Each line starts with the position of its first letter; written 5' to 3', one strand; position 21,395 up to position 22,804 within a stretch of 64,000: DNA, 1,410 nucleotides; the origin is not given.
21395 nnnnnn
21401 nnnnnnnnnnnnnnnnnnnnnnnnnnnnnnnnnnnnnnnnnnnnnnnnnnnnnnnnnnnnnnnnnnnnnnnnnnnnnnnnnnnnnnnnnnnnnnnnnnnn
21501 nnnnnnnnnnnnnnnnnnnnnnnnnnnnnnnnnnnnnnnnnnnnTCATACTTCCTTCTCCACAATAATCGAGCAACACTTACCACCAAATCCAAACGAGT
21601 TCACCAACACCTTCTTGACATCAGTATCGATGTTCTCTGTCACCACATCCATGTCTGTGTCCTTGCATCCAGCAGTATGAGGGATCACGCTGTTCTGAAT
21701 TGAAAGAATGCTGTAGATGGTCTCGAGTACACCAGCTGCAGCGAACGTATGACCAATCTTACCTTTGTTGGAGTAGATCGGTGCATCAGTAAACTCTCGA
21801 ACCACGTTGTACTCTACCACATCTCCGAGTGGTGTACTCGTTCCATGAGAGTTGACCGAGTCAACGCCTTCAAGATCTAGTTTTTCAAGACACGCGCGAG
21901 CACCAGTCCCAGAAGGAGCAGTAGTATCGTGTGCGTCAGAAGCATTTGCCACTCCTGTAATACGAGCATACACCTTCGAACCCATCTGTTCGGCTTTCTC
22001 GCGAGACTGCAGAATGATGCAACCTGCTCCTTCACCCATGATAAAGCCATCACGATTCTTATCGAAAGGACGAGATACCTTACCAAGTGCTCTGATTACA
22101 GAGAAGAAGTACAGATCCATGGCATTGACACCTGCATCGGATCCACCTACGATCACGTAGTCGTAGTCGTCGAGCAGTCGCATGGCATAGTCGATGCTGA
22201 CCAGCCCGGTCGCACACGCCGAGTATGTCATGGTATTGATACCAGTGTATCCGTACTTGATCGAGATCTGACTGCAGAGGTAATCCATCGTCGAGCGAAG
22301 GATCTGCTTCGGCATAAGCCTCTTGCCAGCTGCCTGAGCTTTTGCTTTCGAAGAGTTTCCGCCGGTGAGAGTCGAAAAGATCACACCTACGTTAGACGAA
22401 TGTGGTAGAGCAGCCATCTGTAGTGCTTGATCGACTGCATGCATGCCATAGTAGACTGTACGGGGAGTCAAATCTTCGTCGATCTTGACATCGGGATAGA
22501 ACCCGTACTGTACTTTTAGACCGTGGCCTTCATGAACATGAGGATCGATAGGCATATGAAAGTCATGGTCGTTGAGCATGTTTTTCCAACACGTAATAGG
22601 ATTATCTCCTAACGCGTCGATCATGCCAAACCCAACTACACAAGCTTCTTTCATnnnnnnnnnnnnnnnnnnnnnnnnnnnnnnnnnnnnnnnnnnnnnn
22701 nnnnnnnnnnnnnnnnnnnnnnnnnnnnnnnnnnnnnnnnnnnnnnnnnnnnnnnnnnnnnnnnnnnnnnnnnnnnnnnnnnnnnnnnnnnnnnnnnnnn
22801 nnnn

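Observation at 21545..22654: Phage-encoded FabF/FabB-like beta-ketoacyl synthase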

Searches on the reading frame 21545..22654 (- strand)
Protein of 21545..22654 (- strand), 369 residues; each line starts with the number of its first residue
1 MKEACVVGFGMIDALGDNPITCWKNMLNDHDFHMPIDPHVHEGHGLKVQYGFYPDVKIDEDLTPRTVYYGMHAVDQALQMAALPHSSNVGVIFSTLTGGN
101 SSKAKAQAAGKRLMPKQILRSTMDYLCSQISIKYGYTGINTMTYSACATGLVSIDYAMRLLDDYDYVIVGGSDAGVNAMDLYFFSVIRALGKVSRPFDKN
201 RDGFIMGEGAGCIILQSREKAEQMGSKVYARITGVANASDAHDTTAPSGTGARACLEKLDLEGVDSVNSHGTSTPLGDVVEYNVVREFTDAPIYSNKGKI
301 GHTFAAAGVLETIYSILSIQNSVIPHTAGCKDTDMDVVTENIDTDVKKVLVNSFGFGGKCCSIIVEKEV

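Call 3: search_protein_families(library=pfam, proteins=[window:21545-22654:-], max_evalue=0.01)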
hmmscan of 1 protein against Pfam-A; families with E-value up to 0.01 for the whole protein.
window:21545-22654:- (369 aa): 3 families
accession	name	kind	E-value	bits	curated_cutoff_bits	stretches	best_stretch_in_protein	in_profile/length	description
PF00109.32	ketoacyl-synt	-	5.7e-25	88.8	20.8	1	69-221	92-252/252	Beta-ketoacyl synthase, N-terminal domain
PF02801.28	Ketoacyl-synt_C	-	9.1e-20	71.3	20.8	1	229-330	1-118/119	Beta-ketoacyl synthase, C-terminal domain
PF16197.11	KAsynt_C_assoc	-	6.6e-06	26.9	33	1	328-367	6-45/111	Ketoacyl-synthetase C-terminal extension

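Call 4: search_protein_families(library=ncbifam, proteins=[window:21545-22654:-], max_evalue=0.01)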
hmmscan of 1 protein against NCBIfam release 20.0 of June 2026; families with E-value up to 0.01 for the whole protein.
window:21545-22654:- (369 aa): 24 families
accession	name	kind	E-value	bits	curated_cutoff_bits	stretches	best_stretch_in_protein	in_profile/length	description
TIGR03150.1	fabF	equivalog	7.1e-68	229.2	493.75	1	5-365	4-406/407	beta-ketoacyl-ACP synthase II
NF005589.0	PRK07314.1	subfamily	7.2e-67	225.9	387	1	3-367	5-411/413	beta-ketoacyl-ACP synthase II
NF004970.0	PRK06333.1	subfamily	8.8e-55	186.2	525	1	4-367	6-421/424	beta-ketoacyl-ACP synthase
NF006274.0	PRK08439.1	equivalog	3.3e-51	174.3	621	1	1-367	1-405/406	beta-ketoacyl-ACP synthase II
NF004618.0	PRK05952.1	equivalog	2.7e-47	161.5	455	1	5-367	5-382/384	beta-ketoacyl-ACP synthase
NF005935.0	PRK07967.1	equivalog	9.8e-45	153.1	630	1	1-367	1-403/406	beta-ketoacyl-ACP synthase I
NF005076.0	PRK06501.1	equivalog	2.4e-43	148.6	629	1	116-368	144-423/425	beta-ketoacyl-ACP synthase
NF006618.0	PRK09185.1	subfamily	6.1e-40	137.5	407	1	66-367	74-392/394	beta-ketoacyl-ACP synthase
NF005916.1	PRK07910.1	equivalog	3.3e-39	135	560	1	143-365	167-415/418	KasA/KasB family beta-ketoacyl-ACP synthase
NF006434.0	PRK08722.1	equivalog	4.1e-37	128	759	1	5-367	7-413/414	beta-ketoacyl-ACP synthase II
NF058662.1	cispenta_AmcF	equivalog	4.5e-37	127.9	325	1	4-361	2-363/369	cispentacin biosynthesis acyltransferase subunit AmcF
NF005490.0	PRK07103.1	equivalog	4.9e-36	124.7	445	1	112-368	134-413/414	polyketide beta-ketoacyl:acyl carrier protein synthase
NF006587.0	PRK09116.1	equivalog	1.2e-34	119.8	470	1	127-367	144-406/408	beta-ketoacyl-ACP synthase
NF045894.1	PKS_plus_SDR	equivalog_domain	8.3e-24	83.3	1740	1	85-332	113-378/1515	type I polyketide synthase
NF053555.1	prodigi_MBC_PigJ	equivalog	1.3e-19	70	900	1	145-347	511-724/759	prodigiosin MBC biosynthesis protein PigJ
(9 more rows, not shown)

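Call 5: search_protein_families(library=phrogs, proteins=[window:21545-22654:-], max_evalue=0.01)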
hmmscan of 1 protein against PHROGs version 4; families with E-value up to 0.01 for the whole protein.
window:21545-22654:- (369 aa): 0 families

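Call 6: search_solved_structures(query=window:21545-22654:-, show_alignments=2)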
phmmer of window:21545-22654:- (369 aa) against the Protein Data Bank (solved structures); distinct sequences matched with E-value up to 0.001: 148 (the best 60 are shown).
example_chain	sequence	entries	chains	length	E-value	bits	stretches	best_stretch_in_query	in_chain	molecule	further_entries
1j3n_A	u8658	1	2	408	2.2e-44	155.5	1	51-361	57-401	3-oxoacyl-(acyl-carrier protein) synthase II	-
4ls5_A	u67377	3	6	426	2.8e-44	155.2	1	2-367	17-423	3-oxoacyl-[acyl-carrier-protein] synthase 2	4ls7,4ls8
4ls6_A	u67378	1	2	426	4e-44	154.7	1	2-367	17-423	3-oxoacyl-[acyl-carrier-protein] synthase 2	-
5sxo_A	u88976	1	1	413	9.7e-44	153.4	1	64-365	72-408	3-oxoacyl-[acyl-carrier-protein] synthase 2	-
3o04_A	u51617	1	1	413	1.1e-43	153.3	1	64-365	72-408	beta-keto-acyl carrier protein synthase II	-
2gqd_A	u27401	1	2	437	2.8e-43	151.9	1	2-365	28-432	3-oxoacyl-[acyl-carrier-protein] synthase 2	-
4jga_A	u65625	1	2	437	3.6e-43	151.5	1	89-366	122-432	3-oxoacyl-[acyl-carrier-protein] synthase 2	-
1w0i_A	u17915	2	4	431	5.5e-43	150.9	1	110-364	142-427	3-OXOACYL CARRIER PROTEIN SYNTHASE | 3-OXOACYL-[ACYL-CARRIER-PROTEIN] SYNTHASE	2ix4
3e60_A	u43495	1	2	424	3.6e-41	144.9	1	66-366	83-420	3-oxoacyl-[acyl-carrier-protein ] synthase II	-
4qav_A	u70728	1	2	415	4.1e-40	141.5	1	68-364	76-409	3-oxoacyl-[acyl-carrier-protein] synthase 2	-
6okg_A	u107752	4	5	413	4.1e-40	141.5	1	4-367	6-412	3-oxoacyl-[acyl-carrier-protein] synthase 2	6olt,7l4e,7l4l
1b3n_A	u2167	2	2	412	4.2e-40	141.4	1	4-367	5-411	PROTEIN (KETOACYL ACYL CARRIER PROTEIN SYNTHASE 2) | BETA-KETOACYL ACP SYNTHASE II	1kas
2gfw_A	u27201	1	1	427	4.7e-40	141.3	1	4-367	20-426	3-oxoacyl-[acyl-carrier-protein] synthase 2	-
4r8e_A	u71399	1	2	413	1.3e-39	139.8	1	4-366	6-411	3-oxoacyl-[acyl-carrier-protein] synthase 2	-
2gfy_A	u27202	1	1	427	2.6e-39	138.8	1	4-367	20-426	3-oxoacyl-[acyl-carrier-protein] synthase 2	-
8cn8_A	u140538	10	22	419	1.4e-37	133.1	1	4-364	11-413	3-oxoacyl-[acyl-carrier-protein] synthase 2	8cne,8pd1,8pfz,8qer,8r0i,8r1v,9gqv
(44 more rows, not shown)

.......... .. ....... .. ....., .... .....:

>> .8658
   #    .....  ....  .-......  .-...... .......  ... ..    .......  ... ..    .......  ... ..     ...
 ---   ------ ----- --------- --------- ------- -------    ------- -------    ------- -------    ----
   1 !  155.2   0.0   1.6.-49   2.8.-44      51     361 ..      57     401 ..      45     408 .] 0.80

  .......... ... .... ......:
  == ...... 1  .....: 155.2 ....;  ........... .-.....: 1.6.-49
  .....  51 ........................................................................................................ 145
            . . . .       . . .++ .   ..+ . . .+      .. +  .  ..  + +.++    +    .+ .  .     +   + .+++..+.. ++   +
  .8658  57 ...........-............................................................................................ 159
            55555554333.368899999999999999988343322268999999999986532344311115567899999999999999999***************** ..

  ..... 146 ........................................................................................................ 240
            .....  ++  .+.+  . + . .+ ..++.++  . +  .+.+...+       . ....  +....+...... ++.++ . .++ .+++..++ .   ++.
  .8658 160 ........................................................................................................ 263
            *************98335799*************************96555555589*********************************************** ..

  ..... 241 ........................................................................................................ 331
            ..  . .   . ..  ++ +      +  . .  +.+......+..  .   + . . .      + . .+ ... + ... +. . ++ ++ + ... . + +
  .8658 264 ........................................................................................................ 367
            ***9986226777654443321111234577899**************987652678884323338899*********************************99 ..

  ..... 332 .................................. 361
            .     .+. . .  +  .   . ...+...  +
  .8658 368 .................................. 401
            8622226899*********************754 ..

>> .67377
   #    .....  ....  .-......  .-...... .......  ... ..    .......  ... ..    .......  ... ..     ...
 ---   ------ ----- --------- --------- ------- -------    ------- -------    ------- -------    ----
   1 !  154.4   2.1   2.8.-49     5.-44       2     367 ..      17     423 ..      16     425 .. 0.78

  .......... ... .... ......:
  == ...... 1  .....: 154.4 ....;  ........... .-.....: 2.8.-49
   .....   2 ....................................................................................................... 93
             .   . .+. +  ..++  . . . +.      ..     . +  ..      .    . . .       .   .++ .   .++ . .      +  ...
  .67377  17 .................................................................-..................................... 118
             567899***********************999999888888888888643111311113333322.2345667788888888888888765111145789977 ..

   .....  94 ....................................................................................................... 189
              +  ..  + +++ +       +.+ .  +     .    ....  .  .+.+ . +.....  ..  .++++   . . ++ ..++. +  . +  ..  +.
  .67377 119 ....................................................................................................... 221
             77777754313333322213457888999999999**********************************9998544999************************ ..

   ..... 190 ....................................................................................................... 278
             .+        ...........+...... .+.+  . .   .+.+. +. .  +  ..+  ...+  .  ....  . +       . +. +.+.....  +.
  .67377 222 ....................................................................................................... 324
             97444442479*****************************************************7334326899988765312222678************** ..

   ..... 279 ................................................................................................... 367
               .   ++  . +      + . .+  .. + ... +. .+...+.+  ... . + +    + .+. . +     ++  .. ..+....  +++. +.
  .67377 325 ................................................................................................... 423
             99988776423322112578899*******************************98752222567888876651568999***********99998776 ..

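Call 7: search_dna_similar(query=window:21545-22654:-, collection=phages, mode=protein, max_rows=40)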
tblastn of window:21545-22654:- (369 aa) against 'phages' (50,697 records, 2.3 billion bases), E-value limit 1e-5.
Records with a match: 28; places in all: 28; records where one place covers at least 80% of the query: 18.
Best place of each record, by identity: <60% 28.
By first word of the organism name: Bacteriophage 8; Listeria 6; Acinetobacter 4; Escherichia 3; Enterococcus 3; Staphylococcus 2; Salmonella 1; Pseudomonas 1.
By host as written in the record: - 13; Listeria monocytogenes 6; Staphylococcus aureus 2; Escherichia coli 500465 2; Enterococcus faecalis 2; Escherichia coli O157:H7 ATCC 43895 1; Homo sapiens 1; Pseudomonas aeruginosa 1.
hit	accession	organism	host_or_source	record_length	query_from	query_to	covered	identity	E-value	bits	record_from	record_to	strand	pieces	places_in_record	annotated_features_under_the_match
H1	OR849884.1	Staphylococcus phage SA 1298 Kay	Staphylococcus aureus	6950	2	367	99%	32.0%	1e-42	164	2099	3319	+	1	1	record has no annotation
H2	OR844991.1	Staphylococcus phage SA 1306 Kay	Staphylococcus aureus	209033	2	367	99%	32.0%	2e-42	164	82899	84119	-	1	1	record has no annotation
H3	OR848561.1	Listeria phage LM 4-14-1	Listeria monocytogenes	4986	2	367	99%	31.7%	3e-41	160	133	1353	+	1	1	record has no annotation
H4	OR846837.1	Listeria phage LM 4-11-1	Listeria monocytogenes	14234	2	367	99%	31.7%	4e-41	160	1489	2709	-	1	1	record has no annotation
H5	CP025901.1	Escherichia phage 500465-2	Escherichia coli 500465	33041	1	367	99%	29.5%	3e-36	145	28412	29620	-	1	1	record has no annotation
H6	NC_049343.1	Escherichia phage 500465-2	Escherichia coli 500465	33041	1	367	99%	29.5%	3e-36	145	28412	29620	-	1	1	beta-ketoacyl-ACP synthase I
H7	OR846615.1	Enterococcus phage Efs 1-1-1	Enterococcus faecalis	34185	1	367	99%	28.6%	6e-31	130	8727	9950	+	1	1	record has no annotation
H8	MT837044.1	Bacteriophage sp.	human fecal samples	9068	1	367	99%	28.3%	6e-35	141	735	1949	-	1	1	record has no annotation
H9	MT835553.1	Bacteriophage sp.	human fecal samples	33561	5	365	98%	28.6%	1e-36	147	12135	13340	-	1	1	record has no annotation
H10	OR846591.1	Enterococcus phage Efs 1-1-1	Enterococcus faecalis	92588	1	367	99%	28.0%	8e-32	132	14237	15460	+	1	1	record has no annotation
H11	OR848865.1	Listeria phage LM 4-14-1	Listeria monocytogenes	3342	65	367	82%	33.7%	4e-39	153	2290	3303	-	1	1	record has no annotation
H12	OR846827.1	Listeria phage LM 4-11-1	Listeria monocytogenes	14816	65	367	82%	33.7%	6e-39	153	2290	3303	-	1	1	record has no annotation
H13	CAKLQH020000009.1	Acinetobacter phage MD-2021a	not known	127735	58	367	84%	31.9%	1e-32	135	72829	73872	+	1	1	fabB_1: 3-oxoacyl-ACP synthase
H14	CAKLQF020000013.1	Acinetobacter phage MD-2021a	not known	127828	58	367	84%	31.9%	1e-32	135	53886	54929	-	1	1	fabB_1: 3-oxoacyl-ACP synthase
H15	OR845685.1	Escherichia phage ECO95 1-6-1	Escherichia coli O157:H7 ATCC 43895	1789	1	334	91%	29.6%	2e-28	121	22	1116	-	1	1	record has no annotation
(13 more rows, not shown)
